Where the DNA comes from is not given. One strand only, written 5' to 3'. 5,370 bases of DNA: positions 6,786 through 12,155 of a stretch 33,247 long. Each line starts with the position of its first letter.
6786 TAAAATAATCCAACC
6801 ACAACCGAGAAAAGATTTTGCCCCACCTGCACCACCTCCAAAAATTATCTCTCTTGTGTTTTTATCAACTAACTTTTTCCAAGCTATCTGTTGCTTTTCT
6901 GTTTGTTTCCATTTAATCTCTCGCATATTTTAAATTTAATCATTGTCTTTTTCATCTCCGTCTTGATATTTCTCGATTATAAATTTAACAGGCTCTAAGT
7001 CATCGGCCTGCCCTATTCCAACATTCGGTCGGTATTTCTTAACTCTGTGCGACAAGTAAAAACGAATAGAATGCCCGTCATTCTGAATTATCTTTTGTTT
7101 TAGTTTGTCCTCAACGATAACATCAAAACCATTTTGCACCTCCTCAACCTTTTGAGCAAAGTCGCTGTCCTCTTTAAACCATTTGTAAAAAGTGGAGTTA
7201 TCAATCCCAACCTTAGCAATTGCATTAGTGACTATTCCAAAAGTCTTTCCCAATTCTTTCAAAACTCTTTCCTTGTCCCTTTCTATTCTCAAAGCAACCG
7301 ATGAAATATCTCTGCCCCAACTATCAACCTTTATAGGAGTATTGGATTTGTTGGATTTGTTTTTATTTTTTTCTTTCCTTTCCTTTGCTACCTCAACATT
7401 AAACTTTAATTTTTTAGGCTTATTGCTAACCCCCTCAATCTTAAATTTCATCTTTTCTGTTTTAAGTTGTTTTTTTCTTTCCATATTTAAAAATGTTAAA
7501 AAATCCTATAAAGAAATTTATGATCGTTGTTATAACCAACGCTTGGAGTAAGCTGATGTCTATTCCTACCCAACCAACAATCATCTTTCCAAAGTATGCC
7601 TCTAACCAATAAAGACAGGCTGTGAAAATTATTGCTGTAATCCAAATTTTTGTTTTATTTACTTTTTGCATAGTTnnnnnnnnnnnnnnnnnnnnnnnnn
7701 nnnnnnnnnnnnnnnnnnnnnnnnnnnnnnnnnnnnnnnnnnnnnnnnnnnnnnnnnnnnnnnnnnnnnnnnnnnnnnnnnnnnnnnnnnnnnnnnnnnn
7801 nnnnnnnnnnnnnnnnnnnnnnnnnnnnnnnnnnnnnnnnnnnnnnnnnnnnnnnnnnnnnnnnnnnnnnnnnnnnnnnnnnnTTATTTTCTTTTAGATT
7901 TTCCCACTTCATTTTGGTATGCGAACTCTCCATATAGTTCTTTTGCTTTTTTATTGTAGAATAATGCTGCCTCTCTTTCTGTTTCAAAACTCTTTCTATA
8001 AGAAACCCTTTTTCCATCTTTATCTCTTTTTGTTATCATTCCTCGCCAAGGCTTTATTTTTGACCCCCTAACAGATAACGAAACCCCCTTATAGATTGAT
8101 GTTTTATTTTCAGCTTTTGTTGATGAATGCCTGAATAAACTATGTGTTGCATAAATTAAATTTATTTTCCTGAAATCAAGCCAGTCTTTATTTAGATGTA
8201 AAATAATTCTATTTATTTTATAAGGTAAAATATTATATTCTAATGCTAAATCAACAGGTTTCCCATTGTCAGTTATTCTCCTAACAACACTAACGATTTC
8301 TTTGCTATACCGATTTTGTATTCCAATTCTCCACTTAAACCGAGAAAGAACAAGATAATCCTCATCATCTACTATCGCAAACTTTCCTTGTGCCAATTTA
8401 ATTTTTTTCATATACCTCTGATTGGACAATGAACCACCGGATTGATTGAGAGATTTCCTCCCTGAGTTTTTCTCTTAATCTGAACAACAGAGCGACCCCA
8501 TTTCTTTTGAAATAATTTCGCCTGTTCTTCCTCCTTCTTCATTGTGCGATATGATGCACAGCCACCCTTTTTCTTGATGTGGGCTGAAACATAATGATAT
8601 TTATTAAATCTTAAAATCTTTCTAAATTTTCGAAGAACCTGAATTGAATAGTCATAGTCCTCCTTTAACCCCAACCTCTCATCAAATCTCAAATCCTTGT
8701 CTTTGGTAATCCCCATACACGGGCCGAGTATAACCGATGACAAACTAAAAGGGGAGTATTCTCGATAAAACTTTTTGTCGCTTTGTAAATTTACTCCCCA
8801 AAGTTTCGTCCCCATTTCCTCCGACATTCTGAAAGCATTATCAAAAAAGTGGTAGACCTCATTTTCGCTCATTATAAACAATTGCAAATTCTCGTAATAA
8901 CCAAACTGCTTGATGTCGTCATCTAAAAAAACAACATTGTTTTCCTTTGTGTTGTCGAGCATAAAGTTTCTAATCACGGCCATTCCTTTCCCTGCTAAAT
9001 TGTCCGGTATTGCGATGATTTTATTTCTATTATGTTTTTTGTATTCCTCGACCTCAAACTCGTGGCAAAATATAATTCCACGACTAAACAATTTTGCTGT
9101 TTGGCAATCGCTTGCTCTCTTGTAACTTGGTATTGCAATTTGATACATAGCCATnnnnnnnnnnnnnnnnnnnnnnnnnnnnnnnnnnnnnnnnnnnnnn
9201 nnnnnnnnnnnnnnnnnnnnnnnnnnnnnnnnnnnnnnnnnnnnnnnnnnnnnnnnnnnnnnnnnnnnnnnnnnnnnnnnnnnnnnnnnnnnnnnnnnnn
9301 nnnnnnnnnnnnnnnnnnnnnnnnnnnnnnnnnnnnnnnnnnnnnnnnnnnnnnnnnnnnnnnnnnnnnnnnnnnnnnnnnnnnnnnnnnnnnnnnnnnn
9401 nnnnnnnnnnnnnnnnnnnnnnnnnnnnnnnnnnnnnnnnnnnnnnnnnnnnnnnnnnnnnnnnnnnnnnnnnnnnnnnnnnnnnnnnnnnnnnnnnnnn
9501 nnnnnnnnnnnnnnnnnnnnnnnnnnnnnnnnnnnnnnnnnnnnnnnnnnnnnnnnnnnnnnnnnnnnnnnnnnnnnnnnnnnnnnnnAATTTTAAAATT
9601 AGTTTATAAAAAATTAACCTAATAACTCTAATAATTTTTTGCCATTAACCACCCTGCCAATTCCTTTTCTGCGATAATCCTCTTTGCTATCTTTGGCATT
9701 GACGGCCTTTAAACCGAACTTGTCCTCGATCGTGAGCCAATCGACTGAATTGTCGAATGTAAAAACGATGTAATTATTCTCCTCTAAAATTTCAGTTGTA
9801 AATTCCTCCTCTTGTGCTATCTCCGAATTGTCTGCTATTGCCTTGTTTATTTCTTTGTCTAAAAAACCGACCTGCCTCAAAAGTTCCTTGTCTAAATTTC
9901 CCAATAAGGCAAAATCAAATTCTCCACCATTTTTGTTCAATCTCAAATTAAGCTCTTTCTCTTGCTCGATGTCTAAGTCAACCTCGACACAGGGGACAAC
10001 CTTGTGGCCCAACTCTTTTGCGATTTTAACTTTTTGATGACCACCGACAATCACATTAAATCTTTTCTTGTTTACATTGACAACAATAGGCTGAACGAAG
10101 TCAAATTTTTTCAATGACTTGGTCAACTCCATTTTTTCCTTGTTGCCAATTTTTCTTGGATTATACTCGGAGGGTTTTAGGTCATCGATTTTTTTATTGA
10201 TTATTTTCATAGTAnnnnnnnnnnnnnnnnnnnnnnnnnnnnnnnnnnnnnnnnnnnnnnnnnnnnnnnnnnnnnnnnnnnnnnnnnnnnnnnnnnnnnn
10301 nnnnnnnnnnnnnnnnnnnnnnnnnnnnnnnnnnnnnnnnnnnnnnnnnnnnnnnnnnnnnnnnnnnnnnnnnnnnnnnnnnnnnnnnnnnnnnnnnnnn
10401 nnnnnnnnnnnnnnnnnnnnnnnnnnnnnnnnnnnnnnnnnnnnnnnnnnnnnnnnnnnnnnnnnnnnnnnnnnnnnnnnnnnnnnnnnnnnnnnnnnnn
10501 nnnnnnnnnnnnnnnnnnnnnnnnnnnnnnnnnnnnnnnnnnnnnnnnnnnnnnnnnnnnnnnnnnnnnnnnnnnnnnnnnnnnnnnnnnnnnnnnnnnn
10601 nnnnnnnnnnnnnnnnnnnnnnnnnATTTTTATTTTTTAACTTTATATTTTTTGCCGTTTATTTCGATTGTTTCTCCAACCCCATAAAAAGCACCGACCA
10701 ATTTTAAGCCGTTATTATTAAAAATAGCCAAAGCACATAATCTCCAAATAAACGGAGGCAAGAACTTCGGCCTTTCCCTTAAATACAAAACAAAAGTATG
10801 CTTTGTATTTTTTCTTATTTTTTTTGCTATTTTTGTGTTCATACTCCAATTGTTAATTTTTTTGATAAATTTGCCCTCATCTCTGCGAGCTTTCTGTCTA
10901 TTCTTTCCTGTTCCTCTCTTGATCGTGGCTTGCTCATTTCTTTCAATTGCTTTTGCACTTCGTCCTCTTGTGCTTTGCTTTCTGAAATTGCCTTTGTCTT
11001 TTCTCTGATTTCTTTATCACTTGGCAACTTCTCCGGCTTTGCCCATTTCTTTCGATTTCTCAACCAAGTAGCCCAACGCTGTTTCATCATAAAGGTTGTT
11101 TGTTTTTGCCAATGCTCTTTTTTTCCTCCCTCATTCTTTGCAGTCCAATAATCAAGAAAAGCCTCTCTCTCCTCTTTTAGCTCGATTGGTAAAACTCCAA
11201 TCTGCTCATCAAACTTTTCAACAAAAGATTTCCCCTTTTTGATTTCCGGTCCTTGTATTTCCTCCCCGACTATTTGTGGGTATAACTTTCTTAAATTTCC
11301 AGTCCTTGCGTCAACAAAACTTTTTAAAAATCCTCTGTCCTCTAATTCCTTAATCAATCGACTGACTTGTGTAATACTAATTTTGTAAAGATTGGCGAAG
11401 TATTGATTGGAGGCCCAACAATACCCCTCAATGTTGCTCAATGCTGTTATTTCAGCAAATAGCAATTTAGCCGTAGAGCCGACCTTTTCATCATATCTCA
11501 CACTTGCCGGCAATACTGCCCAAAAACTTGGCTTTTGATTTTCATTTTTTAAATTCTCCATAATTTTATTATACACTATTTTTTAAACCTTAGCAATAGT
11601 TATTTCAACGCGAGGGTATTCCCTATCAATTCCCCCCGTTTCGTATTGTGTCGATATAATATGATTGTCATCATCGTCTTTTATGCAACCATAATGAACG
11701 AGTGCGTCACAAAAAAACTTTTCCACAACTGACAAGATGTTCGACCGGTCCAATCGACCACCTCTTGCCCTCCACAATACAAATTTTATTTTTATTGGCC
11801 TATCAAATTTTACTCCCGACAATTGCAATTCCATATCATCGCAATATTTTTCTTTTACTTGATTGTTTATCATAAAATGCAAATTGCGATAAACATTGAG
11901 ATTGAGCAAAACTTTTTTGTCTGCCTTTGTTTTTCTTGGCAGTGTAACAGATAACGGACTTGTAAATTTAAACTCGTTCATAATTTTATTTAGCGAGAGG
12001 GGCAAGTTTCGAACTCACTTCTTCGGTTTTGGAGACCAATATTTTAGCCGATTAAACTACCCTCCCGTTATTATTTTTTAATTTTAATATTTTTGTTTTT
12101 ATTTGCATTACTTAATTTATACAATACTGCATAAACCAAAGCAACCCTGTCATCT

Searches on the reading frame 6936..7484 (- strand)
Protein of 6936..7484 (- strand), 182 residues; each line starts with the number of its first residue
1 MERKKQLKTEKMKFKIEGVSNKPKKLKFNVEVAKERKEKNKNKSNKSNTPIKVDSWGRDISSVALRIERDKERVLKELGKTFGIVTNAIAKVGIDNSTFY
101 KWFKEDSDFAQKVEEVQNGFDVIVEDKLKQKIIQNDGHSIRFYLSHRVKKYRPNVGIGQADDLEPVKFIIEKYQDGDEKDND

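Call 11: search_protein_families(library=phrogs, proteins=[window:6936-7484:-], max_evalue=0.001)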
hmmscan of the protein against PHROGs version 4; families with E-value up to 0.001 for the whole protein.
window:6936-7484:- (182 aa): 3 families
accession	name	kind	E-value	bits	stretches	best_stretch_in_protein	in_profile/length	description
phrog_24579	-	head and packaging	1.1e-05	26.4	1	75-147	25-99/126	terminase small subunit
phrog_4044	-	head and packaging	4.3e-05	24.1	1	67-116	25-73/180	terminase small subunit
phrog_309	-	head and packaging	0.00099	20.2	1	91-147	165-245/319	terminase small subunit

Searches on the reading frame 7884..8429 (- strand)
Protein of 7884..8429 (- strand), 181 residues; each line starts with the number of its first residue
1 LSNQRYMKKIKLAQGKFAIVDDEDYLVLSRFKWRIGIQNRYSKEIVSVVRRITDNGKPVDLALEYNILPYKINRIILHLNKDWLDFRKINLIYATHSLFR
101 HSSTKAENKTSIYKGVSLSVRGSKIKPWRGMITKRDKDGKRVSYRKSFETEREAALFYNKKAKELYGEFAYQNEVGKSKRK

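Call 33: search_protein_families(library=phrogs, proteins=[window:7884-8429:-], max_evalue=0.001)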
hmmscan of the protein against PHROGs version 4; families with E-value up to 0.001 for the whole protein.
window:7884-8429:- (181 aa): 4 families
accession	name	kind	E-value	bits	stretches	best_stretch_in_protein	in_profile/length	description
phrog_99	-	DNA, RNA and nucleotide metabolism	1.1e-16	62.5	1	23-179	118-273/383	HNH endonuclease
phrog_4578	-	DNA, RNA and nucleotide metabolism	2e-07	31.9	1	76-174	32-124/130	HNH endonuclease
phrog_36769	-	unknown function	5.6e-07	30.2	1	71-164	254-346/367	-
phrog_3593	-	DNA, RNA and nucleotide metabolism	0.00074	20.2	1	105-169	143-200/210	HNH endonuclease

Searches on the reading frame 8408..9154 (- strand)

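Call 11: search_protein_families(library=phrogs, proteins=[window:8408-9154:-], max_evalue=0.001)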
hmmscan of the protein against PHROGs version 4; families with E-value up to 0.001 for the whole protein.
window:8408-9154:- (248 aa): 1 family
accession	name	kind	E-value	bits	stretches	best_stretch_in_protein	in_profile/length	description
phrog_842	-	other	8.5e-27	95.6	1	2-232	3-237/270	beta-glucosyl-HMC-alpha-glucosyltransferase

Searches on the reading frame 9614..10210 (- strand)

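Call 33: search_protein_families(library=phrogs, proteins=[window:9614-10210:-], max_evalue=0.001)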
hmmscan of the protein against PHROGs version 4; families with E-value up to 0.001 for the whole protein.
window:9614-10210:- (198 aa): 20 families
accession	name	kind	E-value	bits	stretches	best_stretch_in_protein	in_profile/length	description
phrog_620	-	DNA, RNA and nucleotide metabolism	2.7e-29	103.8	1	1-150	7-149/217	ParB-like partition protein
phrog_498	-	other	2.7e-29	103.2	1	1-145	33-186/633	DNA methyltransferase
phrog_9353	-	unknown function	6.6e-24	86.1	1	9-178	17-191/245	-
phrog_8071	-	DNA, RNA and nucleotide metabolism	6.9e-17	62.7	1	2-139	6-134/389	ParB-like partition protein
phrog_940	-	DNA, RNA and nucleotide metabolism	1.4e-15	58.5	1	2-143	5-146/388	nuclease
phrog_723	-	DNA, RNA and nucleotide metabolism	1.7e-15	58.4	1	3-134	13-149/223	ParB-like partition protein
phrog_5475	-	unknown function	1.6e-14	54.6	1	1-100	1-95/458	-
phrog_18056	-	DNA, RNA and nucleotide metabolism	4e-12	46.7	1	1-134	1-125/387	ParB-like partition nuclease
phrog_2159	-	DNA, RNA and nucleotide metabolism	3.3e-11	44.2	1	3-131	61-197/365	ParB-like partition protein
phrog_930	-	DNA, RNA and nucleotide metabolism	8e-11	43.2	1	2-134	6-142/223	ParB-like partition protein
phrog_1033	-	DNA, RNA and nucleotide metabolism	3.4e-07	31.4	1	15-95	46-132/334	ParB-like partition protein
phrog_7405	-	unknown function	4.1e-07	30.9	1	2-152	23-175/250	-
phrog_15396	-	DNA, RNA and nucleotide metabolism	1.2e-06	29.6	1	7-134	8-140/258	ParB-like partition nuclease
phrog_4715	-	DNA, RNA and nucleotide metabolism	1.6e-06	27.8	1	3-92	147-237/630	ParB-like partition protein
phrog_26387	-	DNA, RNA and nucleotide metabolism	2.8e-06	27.9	1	10-90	17-98/252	ParB-like partition nuclease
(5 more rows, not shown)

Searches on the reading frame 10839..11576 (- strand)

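Call 33: search_protein_families(library=phrogs, proteins=[window:10839-11576:-], max_evalue=0.001)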
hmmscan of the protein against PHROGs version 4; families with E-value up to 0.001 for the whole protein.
window:10839-11576:- (245 aa): 8 families
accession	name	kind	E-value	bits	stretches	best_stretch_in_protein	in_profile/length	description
phrog_19658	-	DNA, RNA and nucleotide metabolism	6.7e-20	72.8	1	17-85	2-70/283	replication initiation protein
phrog_270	-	DNA, RNA and nucleotide metabolism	3.4e-17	63.9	1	12-210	25-178/383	replication initiation protein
phrog_186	-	DNA, RNA and nucleotide metabolism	7.5e-14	53.1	1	5-105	8-107/308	DnaD-like helicase loader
phrog_428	-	DNA, RNA and nucleotide metabolism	2.7e-12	47.6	1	5-88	77-161/455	replication initiation protein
phrog_678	-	DNA, RNA and nucleotide metabolism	3.3e-07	31.2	1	33-94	74-125/346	replication initiation O-like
phrog_2880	-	DNA, RNA and nucleotide metabolism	2.7e-06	27.7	1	33-87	27-86/459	replication initiation protein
phrog_345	-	DNA, RNA and nucleotide metabolism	9.4e-05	23.2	0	43-86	56-99/297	replication initiation O-like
phrog_4617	-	DNA, RNA and nucleotide metabolism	0.00054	20.6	1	35-86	18-69/223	replication initiation protein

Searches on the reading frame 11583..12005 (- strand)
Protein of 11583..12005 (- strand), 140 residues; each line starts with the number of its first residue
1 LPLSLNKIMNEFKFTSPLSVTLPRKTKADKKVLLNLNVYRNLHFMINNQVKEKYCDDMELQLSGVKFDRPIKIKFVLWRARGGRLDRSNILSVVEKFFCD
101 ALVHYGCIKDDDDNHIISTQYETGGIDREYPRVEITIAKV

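Call 33: search_protein_families(library=phrogs, proteins=[window:11583-12005:-], max_evalue=0.001)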
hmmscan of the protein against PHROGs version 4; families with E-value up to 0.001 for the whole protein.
window:11583-12005:- (140 aa): 5 families
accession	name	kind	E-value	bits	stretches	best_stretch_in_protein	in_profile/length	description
phrog_1682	-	DNA, RNA and nucleotide metabolism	3.2e-29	103.4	1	5-139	10-144/387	RusA-like Holliday junction resolvase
phrog_33948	-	unknown function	2.3e-25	90.5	1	27-138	14-125/280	-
phrog_21721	-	DNA, RNA and nucleotide metabolism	5.3e-19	69.7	1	16-139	11-130/265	RusA-like Holliday junction resolvase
phrog_14238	-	DNA, RNA and nucleotide metabolism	2.2e-18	67.7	1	18-126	14-124/311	RusA-like Holliday junction resolvase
phrog_34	-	DNA, RNA and nucleotide metabolism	1.4e-11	45.5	1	18-139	75-193/259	RusA-like Holliday junction resolvase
